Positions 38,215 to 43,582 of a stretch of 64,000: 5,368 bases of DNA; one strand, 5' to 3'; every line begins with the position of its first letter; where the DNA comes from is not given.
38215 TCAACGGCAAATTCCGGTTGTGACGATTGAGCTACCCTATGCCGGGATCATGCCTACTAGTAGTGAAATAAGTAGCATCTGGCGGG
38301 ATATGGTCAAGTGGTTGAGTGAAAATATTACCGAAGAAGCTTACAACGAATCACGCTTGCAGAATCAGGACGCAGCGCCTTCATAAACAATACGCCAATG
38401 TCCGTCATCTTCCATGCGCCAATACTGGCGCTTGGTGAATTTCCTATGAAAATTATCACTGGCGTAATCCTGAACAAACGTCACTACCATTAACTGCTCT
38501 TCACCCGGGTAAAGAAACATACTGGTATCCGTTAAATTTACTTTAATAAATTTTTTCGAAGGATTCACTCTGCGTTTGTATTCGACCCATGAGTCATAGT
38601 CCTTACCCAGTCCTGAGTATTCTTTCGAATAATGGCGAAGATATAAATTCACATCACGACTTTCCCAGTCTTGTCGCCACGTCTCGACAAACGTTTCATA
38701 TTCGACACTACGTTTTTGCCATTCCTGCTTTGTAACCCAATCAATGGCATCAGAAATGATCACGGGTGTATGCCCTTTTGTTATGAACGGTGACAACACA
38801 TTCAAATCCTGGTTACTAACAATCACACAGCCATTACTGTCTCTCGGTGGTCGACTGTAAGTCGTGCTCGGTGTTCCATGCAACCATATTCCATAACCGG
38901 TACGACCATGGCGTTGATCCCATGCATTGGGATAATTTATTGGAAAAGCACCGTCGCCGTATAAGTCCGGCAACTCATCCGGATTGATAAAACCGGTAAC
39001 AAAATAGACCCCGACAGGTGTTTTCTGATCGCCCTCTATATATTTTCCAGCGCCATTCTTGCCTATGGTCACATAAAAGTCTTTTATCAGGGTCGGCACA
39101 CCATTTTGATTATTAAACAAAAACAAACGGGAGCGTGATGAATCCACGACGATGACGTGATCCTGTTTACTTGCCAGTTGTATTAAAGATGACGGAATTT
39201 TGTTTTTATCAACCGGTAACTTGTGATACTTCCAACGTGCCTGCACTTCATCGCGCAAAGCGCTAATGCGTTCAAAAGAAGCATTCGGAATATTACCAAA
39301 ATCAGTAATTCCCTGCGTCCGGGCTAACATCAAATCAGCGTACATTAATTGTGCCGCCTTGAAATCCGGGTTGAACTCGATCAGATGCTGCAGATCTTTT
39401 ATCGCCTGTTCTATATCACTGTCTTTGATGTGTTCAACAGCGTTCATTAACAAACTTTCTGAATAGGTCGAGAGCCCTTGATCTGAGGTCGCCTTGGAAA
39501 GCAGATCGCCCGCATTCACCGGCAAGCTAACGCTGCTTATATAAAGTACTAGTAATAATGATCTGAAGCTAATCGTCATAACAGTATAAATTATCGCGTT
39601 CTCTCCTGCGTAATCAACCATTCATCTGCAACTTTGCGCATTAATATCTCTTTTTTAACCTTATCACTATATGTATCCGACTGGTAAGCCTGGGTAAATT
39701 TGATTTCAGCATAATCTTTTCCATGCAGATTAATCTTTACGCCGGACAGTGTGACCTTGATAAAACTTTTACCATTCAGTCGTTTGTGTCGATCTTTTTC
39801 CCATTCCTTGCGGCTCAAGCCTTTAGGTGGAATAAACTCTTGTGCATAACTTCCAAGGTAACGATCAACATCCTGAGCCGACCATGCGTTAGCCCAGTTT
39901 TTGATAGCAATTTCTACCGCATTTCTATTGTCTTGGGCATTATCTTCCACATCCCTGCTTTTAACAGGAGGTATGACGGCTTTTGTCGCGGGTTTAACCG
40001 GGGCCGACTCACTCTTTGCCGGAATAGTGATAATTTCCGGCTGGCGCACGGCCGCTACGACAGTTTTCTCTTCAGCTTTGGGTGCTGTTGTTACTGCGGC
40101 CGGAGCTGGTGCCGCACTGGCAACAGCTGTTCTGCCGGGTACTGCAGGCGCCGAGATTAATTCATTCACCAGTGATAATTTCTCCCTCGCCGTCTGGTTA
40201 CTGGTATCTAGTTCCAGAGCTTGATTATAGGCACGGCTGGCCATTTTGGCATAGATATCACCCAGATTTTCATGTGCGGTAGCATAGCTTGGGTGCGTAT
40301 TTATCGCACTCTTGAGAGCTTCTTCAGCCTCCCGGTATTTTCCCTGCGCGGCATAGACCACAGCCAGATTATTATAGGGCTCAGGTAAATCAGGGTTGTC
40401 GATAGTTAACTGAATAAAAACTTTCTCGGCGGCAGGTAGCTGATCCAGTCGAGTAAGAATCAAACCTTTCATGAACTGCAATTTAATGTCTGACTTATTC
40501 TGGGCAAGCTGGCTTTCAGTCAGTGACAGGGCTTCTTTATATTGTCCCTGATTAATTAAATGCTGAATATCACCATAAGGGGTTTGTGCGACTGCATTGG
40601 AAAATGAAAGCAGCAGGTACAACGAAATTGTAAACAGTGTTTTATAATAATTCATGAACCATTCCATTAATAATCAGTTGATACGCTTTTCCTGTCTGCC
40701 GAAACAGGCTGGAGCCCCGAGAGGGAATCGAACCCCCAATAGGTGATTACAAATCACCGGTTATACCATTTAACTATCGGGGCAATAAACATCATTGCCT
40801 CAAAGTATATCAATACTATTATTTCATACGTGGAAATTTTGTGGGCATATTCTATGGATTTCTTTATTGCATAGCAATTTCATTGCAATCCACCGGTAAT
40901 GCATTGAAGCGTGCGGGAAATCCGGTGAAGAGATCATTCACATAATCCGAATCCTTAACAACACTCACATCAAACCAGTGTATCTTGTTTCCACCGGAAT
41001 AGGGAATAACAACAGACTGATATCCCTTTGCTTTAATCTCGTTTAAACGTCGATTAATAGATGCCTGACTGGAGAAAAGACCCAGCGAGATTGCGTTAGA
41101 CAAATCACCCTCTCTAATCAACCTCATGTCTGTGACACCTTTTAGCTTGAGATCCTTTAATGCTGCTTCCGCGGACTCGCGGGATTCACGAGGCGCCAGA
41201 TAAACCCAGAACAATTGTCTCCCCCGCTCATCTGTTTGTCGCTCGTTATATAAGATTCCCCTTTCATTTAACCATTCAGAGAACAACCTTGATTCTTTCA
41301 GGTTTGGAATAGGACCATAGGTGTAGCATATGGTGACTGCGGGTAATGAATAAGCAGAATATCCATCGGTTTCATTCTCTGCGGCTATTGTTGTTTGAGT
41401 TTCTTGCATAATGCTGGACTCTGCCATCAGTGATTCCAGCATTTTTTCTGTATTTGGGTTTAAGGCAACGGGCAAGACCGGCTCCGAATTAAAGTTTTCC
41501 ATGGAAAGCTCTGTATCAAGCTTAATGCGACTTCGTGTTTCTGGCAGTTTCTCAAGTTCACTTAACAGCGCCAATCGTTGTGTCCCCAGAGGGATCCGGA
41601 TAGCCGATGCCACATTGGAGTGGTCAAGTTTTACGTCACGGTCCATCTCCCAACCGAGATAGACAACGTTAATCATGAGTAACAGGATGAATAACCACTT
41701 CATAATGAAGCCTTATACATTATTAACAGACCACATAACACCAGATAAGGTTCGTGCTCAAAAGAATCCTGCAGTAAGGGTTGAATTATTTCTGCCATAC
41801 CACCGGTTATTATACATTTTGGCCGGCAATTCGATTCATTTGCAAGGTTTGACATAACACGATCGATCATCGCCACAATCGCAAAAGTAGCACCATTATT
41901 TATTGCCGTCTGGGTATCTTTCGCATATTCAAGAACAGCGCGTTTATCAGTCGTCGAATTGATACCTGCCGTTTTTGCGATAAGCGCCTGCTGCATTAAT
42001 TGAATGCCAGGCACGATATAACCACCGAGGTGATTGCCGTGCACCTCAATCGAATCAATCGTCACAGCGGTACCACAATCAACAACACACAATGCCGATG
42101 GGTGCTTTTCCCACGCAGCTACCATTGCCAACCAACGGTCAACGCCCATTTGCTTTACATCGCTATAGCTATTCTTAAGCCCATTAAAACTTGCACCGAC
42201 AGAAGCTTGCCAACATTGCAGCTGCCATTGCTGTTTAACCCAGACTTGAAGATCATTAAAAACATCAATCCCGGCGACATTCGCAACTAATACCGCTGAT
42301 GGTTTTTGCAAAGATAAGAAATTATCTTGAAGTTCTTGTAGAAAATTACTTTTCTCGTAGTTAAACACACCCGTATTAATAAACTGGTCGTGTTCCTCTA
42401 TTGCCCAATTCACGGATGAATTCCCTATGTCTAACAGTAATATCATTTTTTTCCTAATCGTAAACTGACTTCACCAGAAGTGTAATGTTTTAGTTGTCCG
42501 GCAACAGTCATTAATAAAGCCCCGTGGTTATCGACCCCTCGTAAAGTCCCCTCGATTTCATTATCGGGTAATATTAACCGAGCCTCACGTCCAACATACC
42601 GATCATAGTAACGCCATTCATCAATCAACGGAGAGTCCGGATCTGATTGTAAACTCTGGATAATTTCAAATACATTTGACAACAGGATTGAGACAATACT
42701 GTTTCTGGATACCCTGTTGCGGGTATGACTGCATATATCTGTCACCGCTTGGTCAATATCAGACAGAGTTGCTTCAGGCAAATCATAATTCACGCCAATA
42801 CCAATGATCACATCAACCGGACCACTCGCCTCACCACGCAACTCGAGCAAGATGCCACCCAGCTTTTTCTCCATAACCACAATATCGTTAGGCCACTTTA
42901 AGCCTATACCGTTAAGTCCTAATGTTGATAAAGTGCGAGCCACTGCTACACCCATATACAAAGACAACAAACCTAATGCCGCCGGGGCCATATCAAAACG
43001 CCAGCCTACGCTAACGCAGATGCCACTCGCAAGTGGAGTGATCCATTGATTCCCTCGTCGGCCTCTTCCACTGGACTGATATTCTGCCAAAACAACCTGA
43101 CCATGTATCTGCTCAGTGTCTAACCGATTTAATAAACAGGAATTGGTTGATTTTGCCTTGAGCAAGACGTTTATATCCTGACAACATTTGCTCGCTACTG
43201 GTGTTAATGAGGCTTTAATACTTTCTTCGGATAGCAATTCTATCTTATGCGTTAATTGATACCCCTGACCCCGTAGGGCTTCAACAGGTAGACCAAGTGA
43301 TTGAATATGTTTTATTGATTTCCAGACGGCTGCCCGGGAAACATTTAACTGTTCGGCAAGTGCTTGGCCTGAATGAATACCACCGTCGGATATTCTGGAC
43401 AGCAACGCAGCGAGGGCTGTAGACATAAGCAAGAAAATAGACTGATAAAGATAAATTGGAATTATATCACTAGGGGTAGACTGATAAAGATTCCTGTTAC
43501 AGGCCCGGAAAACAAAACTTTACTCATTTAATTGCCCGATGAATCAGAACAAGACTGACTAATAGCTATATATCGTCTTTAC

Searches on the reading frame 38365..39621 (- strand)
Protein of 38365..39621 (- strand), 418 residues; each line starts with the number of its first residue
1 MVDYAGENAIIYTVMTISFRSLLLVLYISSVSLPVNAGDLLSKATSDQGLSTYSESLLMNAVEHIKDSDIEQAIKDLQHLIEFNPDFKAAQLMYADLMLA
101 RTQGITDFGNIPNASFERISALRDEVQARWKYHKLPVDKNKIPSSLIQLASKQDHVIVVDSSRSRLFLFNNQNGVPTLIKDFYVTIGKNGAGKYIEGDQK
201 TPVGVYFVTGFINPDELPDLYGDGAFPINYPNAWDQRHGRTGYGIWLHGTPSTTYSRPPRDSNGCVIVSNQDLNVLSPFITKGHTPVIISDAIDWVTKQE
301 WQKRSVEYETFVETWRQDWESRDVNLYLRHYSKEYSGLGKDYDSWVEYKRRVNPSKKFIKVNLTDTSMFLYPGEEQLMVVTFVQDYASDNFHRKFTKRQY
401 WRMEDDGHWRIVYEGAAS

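Call 82: search_protein_families(library=pfam, proteins=[window:38365-39621:-], max_evalue=0.00001)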
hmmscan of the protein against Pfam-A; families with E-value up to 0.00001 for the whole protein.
window:38365-39621:- (418 aa): 2 families
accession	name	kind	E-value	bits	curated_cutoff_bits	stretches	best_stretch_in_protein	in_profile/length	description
PF24125.1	Cds6_C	-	2.4e-27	95.9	27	1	311-414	5-110/111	Cds6 C-terminal NTF2-like domain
PF03734.19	YkuD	-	2e-20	74.3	23.4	1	155-289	2-146/146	L,D-transpeptidase catalytic domain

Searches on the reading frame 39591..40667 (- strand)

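Call 82: search_protein_families(library=pfam, proteins=[window:39591-40667:-], max_evalue=0.00001)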
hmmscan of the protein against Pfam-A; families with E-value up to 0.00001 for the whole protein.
window:39591-40667:- (358 aa): 12 families
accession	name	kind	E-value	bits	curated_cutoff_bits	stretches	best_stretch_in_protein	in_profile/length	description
PF24125.1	Cds6_C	-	1.4e-16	61.2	27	1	253-355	4-110/111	Cds6 C-terminal NTF2-like domain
PF13414.12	TPR_11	-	4e-14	52.5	26.8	1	104-142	3-41/42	TPR repeat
PF07719.23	TPR_2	-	4.5e-11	42.4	27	0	96-126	2-32/34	Tetratricopeptide repeat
PF13428.12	TPR_14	-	9.3e-11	41.8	23.5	0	97-137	3-43/44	Tetratricopeptide repeat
PF00515.34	TPR_1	-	3.7e-10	39.6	27.8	1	97-128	3-34/34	Tetratricopeptide repeat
PF14559.12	TPR_19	-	1.4e-09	38.6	25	0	38-95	2-59/68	Tetratricopeptide repeat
PF13424.12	TPR_12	-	1.7e-09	38.2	30.1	0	98-155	6-76/77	Tetratricopeptide repeat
PF13432.12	TPR_16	-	3.5e-09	37.4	32.7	0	101-140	3-42/65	Tetratricopeptide repeat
PF13431.12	TPR_17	-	6.3e-09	35.8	24.4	0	91-116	9-34/34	Tetratricopeptide repeat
PF13176.12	TPR_7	-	5.5e-08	32.7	27.9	0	99-123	3-29/36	Tetratricopeptide repeat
PF13181.12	TPR_8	-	1.5e-07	31.5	25.7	0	96-123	2-29/34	Tetratricopeptide repeat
PF13374.12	TPR_10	-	1.6e-07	31.5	27.5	0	98-124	5-31/42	Tetratricopeptide repeat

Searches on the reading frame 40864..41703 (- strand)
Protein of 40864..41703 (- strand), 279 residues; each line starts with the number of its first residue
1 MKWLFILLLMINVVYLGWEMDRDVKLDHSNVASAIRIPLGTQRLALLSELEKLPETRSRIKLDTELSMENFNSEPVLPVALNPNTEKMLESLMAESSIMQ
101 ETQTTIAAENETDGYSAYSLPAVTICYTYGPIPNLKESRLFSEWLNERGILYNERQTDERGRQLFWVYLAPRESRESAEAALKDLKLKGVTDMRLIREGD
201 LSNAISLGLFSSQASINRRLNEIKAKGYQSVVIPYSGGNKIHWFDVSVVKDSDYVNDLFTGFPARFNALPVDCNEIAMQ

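Call 82: search_protein_families(library=pfam, proteins=[window:40864-41703:-], max_evalue=0.00001)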
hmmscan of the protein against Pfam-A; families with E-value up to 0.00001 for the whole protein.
window:40864-41703:- (279 aa): 1 family
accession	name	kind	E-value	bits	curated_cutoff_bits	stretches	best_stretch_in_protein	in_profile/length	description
PF05036.18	SPOR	-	5.2e-08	33.6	21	0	156-190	35-70/76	SPOR domain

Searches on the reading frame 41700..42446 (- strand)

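Call 82: search_protein_families(library=pfam, proteins=[window:41700-42446:-], max_evalue=0.00001)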
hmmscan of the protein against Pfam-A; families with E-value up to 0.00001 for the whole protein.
window:41700-42446:- (248 aa): 1 family
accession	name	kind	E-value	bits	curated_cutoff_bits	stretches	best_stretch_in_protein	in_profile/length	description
PF03309.20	Pan_kinase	-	5.6e-45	154.2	24.7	1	2-199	1-204/205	Type III pantothenate kinase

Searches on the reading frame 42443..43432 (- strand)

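Call 82: search_protein_families(library=pfam, proteins=[window:42443-43432:-], max_evalue=0.00001)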
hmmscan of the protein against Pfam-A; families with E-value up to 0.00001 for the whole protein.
window:42443-43432:- (329 aa): 3 families
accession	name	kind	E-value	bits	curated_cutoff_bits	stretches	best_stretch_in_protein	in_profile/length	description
PF03099.24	BPL_LplA_LipB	-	1.2e-16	61.3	21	1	94-215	6-133/133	Biotin/lipoate A/B protein ligase family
PF08279.18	HTH_11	-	5.7e-14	52.2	25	1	16-59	13-55/55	HTH domain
PF02237.23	BPL_C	-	1.2e-08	35.2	21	1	281-325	3-48/48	Biotin protein ligase C terminal domain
